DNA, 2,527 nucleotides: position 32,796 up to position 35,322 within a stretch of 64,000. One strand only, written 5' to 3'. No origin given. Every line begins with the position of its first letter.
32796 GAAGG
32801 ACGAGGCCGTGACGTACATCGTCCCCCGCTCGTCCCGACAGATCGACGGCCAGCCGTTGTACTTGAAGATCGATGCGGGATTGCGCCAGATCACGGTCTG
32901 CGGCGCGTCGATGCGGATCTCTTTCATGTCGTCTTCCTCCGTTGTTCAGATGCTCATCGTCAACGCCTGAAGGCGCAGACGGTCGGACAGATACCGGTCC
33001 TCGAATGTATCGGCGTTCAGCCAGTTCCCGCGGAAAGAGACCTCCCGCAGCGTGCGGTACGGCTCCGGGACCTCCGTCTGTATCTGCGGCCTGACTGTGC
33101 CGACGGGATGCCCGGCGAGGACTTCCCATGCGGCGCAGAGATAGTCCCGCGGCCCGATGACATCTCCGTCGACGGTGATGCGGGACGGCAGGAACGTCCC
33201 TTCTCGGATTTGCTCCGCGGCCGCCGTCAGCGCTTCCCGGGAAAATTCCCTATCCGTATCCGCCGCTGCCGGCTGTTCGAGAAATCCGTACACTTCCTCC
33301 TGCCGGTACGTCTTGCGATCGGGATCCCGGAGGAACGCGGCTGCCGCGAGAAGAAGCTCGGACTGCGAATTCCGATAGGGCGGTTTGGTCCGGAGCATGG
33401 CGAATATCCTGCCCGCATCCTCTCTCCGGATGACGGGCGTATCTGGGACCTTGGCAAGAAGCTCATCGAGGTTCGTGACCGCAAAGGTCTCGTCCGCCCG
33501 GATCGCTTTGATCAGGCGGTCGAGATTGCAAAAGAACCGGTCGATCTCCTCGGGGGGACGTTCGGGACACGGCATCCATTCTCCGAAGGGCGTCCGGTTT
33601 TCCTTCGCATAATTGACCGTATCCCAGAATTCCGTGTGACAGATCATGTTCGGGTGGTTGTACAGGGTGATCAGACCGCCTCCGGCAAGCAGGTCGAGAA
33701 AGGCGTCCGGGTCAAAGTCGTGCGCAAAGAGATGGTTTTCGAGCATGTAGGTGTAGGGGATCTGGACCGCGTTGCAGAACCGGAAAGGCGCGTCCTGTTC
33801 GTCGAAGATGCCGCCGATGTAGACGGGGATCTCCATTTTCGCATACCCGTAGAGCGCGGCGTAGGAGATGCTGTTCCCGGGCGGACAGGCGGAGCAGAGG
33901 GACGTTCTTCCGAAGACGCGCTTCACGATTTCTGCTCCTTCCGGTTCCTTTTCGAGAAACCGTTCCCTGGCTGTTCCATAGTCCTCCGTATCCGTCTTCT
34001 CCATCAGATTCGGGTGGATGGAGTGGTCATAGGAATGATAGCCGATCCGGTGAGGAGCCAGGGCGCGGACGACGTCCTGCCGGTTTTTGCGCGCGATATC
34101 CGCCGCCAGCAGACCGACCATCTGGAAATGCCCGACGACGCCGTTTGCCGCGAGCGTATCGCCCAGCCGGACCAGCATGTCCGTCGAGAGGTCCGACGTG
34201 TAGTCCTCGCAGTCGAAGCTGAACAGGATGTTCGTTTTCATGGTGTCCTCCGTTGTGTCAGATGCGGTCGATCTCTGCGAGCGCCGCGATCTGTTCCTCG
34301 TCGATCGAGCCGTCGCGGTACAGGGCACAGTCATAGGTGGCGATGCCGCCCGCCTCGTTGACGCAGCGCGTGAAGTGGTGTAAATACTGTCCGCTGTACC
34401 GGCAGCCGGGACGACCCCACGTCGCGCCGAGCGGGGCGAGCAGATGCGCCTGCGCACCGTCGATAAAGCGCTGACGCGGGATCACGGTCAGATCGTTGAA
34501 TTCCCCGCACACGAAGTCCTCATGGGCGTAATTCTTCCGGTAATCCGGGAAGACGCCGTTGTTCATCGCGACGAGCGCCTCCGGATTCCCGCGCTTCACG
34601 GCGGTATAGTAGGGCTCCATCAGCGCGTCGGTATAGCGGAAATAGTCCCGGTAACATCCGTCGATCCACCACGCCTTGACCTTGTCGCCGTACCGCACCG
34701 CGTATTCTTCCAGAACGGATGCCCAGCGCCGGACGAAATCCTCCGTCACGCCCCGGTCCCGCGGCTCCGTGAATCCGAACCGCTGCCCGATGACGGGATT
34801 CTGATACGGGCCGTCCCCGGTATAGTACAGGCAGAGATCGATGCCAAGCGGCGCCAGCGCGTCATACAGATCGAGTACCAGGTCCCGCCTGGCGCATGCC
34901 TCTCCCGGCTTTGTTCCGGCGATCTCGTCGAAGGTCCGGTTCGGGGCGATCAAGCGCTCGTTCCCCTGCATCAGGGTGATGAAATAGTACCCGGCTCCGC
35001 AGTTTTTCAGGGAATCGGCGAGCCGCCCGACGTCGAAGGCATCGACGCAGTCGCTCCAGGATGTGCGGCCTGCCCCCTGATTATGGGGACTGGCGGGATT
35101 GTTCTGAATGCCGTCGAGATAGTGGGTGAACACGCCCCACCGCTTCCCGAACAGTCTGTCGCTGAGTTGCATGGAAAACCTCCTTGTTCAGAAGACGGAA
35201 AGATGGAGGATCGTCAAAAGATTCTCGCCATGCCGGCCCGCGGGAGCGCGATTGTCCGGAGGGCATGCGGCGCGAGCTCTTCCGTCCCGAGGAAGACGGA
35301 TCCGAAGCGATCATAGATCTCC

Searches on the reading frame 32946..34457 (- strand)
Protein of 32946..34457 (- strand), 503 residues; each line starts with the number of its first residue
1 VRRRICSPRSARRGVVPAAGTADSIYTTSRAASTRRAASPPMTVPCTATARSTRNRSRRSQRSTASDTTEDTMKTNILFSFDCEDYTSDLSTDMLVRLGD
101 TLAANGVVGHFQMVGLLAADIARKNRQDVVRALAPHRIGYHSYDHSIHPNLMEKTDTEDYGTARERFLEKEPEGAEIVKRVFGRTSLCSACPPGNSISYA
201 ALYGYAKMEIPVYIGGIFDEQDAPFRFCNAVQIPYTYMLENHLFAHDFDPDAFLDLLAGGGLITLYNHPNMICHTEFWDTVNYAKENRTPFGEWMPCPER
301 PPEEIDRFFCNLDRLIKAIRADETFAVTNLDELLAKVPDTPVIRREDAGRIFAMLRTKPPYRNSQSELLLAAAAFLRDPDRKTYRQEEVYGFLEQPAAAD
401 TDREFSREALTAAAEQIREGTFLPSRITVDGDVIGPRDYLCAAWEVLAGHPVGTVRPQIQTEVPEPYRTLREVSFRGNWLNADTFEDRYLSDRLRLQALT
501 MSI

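Call 67: search_protein_families(library=pfam, proteins=[window:32946-34457:-], max_evalue=0.01)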
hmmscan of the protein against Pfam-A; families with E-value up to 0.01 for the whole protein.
window:32946-34457:- (503 aa): 1 family
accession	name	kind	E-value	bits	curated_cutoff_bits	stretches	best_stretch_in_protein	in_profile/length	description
PF01522.26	Polysacc_deac_1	-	0.0094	16.3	23.1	0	74-166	6-89/124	Polysaccharide deacetylase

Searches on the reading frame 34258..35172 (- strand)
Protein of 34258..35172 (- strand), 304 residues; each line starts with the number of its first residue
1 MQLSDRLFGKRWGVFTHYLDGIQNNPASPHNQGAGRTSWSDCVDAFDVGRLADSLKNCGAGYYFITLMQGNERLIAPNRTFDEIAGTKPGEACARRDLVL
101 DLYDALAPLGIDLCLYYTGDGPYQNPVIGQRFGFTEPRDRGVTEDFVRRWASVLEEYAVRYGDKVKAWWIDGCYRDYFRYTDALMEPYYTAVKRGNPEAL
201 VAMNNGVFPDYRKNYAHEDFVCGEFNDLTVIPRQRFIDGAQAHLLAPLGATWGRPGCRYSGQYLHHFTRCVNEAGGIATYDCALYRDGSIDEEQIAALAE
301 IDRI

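Call 67: search_protein_families(library=pfam, proteins=[window:34258-35172:-], max_evalue=0.01)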
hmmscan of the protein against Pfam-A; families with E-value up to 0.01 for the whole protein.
window:34258-35172:- (304 aa): 1 family
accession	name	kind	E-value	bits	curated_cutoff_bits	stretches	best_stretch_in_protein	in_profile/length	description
PF01120.23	Alpha_L_fucos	-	0.0014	18.5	25.2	1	92-212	136-253/345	Alpha-L-fucosidase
